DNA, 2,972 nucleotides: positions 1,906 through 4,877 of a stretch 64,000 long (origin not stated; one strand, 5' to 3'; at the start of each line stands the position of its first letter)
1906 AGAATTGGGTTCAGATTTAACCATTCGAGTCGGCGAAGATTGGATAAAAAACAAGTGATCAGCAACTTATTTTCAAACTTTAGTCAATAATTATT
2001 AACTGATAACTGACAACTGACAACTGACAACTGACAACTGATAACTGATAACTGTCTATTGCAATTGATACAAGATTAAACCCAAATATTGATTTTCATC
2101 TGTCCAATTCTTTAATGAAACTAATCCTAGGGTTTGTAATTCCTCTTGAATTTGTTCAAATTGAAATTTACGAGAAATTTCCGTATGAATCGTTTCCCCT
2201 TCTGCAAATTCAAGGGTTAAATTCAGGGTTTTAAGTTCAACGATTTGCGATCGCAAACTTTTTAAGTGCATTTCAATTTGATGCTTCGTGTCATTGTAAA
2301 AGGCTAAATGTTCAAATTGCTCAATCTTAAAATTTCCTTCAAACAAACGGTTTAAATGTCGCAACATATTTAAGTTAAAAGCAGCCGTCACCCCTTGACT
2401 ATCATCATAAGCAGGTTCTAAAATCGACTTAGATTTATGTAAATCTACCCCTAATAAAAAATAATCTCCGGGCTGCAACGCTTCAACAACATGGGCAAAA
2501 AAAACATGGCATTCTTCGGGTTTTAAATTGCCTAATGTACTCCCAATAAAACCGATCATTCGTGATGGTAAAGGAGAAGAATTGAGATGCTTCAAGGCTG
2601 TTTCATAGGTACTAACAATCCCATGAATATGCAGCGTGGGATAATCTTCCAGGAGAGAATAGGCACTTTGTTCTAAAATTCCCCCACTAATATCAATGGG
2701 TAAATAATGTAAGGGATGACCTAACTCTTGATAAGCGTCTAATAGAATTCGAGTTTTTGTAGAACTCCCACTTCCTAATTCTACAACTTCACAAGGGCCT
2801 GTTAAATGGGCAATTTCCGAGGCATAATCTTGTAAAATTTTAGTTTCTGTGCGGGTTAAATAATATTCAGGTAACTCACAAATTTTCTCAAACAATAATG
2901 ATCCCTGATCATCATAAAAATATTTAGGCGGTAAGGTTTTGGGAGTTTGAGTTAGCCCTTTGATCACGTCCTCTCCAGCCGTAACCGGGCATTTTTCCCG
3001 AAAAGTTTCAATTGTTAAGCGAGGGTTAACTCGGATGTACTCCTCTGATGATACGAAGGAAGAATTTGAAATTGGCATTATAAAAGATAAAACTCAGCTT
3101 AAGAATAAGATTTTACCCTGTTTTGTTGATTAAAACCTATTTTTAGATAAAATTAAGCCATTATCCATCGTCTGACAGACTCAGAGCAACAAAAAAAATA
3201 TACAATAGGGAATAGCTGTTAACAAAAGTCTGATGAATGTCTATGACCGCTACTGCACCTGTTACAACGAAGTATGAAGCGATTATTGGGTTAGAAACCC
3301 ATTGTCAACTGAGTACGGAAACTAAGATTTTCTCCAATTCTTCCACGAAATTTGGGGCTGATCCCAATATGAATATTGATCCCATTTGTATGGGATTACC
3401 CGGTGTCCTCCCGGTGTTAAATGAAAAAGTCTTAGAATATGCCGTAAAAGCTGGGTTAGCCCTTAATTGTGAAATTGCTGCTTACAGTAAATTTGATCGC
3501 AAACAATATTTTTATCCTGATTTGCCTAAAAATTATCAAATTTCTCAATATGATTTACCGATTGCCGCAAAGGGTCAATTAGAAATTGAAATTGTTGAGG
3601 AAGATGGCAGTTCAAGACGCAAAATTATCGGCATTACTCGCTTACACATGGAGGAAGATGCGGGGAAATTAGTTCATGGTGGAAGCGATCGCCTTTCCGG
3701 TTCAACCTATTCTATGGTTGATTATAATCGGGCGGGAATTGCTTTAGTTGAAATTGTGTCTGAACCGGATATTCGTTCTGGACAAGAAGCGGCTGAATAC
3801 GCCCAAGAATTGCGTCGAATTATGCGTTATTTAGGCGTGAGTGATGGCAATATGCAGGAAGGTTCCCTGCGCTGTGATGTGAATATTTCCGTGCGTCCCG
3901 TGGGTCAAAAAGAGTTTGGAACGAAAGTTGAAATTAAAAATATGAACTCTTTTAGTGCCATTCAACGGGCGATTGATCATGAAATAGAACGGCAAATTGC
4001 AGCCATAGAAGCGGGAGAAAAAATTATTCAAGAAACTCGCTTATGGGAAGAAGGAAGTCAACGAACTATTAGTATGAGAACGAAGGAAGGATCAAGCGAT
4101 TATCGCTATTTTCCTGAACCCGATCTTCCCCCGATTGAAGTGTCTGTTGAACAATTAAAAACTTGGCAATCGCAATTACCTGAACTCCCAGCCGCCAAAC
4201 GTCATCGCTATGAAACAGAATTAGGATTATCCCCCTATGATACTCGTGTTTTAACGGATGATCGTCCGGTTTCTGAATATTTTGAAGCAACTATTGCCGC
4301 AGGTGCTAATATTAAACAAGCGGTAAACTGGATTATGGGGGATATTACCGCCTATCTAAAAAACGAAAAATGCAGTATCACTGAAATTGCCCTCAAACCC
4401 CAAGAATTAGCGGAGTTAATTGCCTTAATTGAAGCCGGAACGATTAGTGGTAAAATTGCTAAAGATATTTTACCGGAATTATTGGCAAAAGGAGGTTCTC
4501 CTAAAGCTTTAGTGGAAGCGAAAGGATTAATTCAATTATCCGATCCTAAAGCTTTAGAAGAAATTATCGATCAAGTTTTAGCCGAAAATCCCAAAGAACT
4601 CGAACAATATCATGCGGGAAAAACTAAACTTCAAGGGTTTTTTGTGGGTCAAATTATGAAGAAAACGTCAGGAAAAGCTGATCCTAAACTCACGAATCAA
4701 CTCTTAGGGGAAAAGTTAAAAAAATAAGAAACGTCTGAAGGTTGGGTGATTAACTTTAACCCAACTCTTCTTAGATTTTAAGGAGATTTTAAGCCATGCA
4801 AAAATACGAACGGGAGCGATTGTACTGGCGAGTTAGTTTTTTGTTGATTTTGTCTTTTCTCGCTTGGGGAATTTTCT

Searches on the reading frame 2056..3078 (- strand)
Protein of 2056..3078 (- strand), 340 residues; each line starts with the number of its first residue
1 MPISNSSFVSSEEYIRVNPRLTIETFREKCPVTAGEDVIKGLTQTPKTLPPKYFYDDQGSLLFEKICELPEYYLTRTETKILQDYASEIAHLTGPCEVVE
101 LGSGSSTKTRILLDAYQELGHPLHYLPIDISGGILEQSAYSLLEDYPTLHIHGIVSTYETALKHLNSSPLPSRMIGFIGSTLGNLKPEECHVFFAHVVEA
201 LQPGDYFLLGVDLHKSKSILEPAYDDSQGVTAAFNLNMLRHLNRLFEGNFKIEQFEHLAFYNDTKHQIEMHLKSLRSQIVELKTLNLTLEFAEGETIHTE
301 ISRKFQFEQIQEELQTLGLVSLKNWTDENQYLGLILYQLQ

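Call 43: search_protein_families(library=pfam, proteins=[window:2056-3078:-], max_evalue=0.001)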
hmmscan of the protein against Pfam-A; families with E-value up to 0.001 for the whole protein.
window:2056-3078:- (340 aa): 1 family
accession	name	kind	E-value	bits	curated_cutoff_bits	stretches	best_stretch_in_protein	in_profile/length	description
PF10017.15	Methyltransf_33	-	5.1e-118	394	23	1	36-338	3-303/304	Histidine-specific methyltransferase, SAM-dependent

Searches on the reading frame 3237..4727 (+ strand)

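Call 43: search_protein_families(library=pfam, proteins=[window:3237-4727:+], max_evalue=0.001)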
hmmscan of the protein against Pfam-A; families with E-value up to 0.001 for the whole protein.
window:3237-4727:+ (496 aa): 2 families
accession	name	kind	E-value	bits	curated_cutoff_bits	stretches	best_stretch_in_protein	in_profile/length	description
PF02934.20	GatB_N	-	1.2e-121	405.6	23.4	1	16-306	2-275/277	GatB/GatE catalytic domain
PF02637.23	GatB_Yqey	-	8.6e-57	191.6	27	1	347-494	1-148/148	GatB domain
